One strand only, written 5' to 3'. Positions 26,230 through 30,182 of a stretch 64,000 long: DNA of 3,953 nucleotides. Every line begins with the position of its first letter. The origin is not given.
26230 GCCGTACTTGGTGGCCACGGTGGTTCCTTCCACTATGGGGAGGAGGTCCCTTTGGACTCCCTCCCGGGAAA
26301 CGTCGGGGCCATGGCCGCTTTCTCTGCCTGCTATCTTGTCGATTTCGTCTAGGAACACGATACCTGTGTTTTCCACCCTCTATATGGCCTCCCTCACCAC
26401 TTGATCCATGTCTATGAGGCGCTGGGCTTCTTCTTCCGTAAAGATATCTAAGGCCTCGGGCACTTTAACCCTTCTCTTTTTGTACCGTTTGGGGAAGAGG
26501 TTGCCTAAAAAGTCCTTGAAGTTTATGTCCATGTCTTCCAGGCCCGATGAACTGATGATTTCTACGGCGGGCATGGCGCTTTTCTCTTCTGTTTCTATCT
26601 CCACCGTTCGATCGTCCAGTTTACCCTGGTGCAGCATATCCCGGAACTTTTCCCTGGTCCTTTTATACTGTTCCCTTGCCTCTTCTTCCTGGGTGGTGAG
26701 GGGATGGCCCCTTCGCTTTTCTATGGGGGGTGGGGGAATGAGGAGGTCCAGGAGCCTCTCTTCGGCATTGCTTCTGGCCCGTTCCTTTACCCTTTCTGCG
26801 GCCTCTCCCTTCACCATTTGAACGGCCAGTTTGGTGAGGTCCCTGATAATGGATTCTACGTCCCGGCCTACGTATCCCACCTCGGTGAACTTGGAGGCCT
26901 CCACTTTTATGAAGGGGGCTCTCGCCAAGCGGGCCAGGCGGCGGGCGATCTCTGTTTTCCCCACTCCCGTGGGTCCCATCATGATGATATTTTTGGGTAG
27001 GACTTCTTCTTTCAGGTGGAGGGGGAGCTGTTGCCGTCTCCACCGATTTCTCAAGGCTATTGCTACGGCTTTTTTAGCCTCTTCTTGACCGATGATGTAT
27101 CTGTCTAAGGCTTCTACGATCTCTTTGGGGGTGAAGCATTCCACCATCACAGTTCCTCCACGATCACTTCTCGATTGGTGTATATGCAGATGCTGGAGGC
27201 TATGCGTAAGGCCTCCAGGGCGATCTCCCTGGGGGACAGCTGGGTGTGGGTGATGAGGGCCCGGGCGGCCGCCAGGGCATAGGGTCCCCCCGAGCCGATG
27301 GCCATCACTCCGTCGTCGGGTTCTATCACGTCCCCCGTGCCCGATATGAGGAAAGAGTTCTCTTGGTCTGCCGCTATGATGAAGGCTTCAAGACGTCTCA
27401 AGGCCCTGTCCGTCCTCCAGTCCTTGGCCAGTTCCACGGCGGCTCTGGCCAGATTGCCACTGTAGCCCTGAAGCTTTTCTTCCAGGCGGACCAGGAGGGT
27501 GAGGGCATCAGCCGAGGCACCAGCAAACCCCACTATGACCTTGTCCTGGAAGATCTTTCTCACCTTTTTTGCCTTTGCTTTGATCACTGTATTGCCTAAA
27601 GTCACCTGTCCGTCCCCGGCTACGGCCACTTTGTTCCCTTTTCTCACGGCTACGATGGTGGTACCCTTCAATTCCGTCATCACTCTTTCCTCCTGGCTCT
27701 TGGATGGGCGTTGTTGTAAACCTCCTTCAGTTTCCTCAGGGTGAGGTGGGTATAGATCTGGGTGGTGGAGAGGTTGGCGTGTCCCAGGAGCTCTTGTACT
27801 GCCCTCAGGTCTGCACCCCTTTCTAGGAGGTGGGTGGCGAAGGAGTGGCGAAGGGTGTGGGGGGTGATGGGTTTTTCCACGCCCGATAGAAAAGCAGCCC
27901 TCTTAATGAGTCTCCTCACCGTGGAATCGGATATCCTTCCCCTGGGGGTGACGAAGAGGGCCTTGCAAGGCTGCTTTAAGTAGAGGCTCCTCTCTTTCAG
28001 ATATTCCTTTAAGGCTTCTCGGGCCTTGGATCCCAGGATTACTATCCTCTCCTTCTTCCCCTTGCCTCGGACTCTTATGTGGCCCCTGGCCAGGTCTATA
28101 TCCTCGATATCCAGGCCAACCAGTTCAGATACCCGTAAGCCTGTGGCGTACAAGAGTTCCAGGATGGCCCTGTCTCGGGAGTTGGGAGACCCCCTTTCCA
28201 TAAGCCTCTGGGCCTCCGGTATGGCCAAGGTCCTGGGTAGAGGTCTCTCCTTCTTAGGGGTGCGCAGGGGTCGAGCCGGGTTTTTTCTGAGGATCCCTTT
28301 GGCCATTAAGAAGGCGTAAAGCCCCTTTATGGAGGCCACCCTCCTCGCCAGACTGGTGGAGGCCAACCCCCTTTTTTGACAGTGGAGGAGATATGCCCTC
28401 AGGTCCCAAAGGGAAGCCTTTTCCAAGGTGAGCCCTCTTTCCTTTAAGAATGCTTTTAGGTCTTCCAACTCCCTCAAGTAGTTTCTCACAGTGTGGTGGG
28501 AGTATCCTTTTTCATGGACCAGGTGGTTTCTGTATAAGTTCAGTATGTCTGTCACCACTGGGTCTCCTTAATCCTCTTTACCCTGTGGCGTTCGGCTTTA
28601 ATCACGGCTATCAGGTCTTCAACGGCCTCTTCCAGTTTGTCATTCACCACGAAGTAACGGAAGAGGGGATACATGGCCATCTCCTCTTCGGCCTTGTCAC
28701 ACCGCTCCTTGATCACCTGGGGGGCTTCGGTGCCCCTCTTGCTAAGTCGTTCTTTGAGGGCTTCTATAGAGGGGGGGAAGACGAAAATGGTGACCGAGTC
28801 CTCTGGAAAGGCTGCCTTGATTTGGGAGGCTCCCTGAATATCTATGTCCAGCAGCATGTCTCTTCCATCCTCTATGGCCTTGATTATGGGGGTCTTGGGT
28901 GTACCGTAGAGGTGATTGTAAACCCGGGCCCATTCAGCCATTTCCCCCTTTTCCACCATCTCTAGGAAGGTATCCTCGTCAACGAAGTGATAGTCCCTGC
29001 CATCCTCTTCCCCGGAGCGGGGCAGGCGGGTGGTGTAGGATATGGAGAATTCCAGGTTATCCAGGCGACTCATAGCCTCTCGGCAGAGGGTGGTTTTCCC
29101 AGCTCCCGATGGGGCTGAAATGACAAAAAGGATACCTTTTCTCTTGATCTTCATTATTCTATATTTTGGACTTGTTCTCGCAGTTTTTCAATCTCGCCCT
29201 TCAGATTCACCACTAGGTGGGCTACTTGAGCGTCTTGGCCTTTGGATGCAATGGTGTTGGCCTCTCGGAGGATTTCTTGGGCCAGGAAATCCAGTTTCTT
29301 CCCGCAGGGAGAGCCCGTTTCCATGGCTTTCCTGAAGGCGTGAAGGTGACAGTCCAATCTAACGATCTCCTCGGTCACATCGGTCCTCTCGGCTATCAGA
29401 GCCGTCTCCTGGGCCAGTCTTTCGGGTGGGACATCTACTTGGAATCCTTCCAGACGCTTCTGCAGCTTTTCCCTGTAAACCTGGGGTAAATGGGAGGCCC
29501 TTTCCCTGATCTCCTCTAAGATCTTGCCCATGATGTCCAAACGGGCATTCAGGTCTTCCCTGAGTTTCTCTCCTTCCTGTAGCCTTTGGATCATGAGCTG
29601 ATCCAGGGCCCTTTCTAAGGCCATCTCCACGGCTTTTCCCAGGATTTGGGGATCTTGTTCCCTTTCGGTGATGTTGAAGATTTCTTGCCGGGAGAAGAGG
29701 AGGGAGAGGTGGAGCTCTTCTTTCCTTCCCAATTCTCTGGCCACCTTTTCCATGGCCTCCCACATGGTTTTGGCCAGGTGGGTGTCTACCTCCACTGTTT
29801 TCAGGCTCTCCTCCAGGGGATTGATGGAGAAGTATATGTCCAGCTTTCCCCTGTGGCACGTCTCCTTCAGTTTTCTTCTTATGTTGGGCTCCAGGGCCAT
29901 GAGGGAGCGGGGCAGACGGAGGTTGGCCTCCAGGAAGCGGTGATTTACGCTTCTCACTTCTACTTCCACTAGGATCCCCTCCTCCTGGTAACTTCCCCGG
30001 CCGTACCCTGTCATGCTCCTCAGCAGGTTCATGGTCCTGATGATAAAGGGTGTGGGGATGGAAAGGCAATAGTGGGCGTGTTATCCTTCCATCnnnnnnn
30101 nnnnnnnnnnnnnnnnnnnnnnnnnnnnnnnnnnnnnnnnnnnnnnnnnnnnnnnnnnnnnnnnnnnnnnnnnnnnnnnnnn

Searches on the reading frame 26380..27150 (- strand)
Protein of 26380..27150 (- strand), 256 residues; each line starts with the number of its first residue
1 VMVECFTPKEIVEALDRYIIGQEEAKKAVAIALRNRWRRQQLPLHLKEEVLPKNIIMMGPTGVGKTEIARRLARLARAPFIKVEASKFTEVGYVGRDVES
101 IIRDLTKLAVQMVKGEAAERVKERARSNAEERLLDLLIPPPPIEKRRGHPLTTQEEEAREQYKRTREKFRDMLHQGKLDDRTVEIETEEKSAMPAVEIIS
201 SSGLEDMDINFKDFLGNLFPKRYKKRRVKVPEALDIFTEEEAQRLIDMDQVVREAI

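Call 61: search_protein_families(library=pfam, proteins=[window:26380-27150:-], max_evalue=0.00001)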
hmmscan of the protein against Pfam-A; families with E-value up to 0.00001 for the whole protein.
window:26380-27150:- (256 aa): 1 family
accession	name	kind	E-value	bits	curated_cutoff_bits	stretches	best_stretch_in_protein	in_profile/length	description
PF00004.35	AAA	-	5e-07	30.7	21.2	1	55-107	1-55/131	ATPase family associated with various cellular activities (AAA)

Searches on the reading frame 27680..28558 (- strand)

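Call 61: search_protein_families(library=pfam, proteins=[window:27680-28558:-], max_evalue=0.00001)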
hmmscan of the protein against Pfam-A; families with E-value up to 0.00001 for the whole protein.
window:27680-28558:- (292 aa): 2 families
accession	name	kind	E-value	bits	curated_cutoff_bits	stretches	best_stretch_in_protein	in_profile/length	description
PF00589.27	Phage_integrase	-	1.1e-50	172.3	27.1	1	116-273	8-169/172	Phage integrase family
PF02899.23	Phage_int_SAM_1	-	7.6e-22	77.8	22.3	1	7-88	2-83/83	Phage integrase, N-terminal SAM-like domain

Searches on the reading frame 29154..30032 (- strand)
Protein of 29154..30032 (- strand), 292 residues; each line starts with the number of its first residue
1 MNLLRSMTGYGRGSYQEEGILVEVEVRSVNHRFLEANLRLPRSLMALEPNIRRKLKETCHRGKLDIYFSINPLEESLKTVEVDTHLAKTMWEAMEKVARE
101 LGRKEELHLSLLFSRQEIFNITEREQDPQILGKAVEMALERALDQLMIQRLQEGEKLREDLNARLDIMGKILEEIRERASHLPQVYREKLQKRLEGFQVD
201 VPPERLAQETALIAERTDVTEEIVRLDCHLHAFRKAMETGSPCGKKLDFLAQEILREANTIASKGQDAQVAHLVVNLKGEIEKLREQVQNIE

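Call 61: search_protein_families(library=pfam, proteins=[window:29154-30032:-], max_evalue=0.00001)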
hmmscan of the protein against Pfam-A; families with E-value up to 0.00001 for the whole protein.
window:29154-30032:- (292 aa): 2 families
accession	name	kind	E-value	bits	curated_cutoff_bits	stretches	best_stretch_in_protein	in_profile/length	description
PF08340.16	YicC-like_C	-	2e-41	141.3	27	1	175-292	1-120/120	Endoribonuclease YicC-like, C-terminal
PF03755.18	YicC-like_N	-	3e-40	138.6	25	1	4-158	1-155/156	Endoribonuclease YicC-like, N-terminal region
